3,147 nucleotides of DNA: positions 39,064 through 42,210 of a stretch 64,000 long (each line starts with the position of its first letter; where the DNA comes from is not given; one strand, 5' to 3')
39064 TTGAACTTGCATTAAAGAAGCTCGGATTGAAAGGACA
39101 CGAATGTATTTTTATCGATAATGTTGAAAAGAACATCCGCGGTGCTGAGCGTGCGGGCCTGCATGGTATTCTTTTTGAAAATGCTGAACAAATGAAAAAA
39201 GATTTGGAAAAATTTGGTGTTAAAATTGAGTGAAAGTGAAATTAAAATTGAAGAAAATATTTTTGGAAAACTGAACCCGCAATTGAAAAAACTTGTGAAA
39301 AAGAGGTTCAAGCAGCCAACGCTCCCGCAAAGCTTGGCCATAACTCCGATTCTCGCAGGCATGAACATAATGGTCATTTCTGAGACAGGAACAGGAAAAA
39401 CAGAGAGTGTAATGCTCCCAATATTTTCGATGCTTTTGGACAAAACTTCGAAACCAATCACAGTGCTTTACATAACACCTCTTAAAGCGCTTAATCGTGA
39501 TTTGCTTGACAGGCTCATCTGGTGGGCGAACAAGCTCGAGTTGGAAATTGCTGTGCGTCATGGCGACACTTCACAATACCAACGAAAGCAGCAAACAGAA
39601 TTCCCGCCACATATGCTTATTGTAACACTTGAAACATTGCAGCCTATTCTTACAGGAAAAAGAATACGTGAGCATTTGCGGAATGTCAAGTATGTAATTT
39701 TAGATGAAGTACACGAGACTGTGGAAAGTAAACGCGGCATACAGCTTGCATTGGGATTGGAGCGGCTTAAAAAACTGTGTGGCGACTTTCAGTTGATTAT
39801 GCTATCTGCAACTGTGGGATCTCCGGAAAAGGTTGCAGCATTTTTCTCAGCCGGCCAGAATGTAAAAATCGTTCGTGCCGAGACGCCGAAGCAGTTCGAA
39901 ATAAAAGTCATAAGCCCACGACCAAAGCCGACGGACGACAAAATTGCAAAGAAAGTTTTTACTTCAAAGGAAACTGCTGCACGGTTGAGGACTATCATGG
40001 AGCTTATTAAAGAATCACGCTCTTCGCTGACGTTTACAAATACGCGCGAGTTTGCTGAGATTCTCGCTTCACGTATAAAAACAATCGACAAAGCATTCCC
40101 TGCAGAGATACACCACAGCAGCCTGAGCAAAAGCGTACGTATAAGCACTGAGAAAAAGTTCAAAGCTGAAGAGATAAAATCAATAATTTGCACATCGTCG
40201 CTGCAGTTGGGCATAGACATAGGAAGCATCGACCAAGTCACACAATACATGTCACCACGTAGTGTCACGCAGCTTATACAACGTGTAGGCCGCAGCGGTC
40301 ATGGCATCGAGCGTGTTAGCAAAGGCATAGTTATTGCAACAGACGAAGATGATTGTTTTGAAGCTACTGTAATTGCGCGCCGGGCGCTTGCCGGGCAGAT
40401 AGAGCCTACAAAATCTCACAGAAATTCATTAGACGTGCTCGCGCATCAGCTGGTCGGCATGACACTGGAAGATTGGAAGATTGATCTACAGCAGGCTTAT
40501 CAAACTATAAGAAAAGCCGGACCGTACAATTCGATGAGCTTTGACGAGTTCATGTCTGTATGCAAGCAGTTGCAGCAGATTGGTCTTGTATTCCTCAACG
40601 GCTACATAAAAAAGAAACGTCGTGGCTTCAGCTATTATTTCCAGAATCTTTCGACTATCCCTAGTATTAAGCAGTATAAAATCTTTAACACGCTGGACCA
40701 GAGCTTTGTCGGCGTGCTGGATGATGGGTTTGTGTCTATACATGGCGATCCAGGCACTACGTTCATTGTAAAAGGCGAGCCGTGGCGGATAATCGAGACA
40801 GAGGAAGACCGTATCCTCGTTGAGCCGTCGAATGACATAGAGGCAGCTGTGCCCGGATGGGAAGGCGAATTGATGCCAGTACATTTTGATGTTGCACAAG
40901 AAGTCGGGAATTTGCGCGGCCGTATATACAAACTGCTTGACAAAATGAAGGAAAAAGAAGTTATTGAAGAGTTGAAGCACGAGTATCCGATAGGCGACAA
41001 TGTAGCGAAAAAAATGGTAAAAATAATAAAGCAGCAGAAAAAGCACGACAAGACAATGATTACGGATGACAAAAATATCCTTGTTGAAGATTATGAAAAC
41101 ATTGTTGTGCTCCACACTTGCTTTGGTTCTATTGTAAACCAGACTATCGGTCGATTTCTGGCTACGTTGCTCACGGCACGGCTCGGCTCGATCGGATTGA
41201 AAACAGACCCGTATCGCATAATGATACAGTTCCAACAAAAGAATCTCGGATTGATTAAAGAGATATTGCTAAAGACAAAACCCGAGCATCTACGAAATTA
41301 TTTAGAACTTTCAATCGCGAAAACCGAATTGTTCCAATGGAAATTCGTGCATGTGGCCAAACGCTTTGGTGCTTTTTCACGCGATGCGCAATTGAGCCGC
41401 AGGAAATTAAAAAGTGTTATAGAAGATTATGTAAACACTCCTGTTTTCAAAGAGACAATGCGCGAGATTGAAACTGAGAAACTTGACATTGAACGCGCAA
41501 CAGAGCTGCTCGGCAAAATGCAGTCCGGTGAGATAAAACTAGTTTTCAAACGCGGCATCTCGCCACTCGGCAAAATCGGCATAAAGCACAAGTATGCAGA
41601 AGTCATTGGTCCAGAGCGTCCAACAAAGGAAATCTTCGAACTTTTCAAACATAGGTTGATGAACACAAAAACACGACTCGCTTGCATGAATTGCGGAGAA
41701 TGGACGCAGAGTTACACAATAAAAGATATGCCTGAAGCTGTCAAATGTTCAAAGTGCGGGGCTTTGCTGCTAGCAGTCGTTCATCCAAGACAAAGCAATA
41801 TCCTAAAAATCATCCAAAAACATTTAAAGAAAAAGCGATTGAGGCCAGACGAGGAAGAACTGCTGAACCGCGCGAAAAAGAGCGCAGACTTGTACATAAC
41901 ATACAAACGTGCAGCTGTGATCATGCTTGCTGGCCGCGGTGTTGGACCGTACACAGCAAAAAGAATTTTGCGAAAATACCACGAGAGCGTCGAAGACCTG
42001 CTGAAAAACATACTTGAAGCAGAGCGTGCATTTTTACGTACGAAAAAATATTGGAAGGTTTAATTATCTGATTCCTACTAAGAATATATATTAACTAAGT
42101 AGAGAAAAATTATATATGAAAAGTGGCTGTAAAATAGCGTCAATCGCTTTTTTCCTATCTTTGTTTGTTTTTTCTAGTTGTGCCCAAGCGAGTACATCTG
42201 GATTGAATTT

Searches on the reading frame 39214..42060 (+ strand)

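Call 83: search_protein_families(library=pfam, proteins=[window:39214-42060:+], max_evalue=0.00001)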
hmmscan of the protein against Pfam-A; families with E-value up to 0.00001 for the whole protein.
window:39214-42060:+ (949 aa): 5 families
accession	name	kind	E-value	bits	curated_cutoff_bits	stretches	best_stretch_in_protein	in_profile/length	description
PF08494.16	DEAD_assoc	-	1.1e-36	126.9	23.5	1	617-785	2-190/191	DEAD/H associated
PF00270.35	DEAD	-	5.1e-32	111.3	26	1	38-203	3-163/167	DEAD/DEAH box helicase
PF00271.37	Helicase_C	-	4e-18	66.1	23.5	1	258-362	3-107/110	Helicase conserved C-terminal domain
PF19306.5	WH_Lhr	-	3.4e-15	56.2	27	1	392-541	4-163/168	Large helicase-related protein, winged helix domain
PF04851.21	ResIII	-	1.3e-07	32.1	22.5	1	51-201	25-162/164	Type III restriction enzyme, res subunit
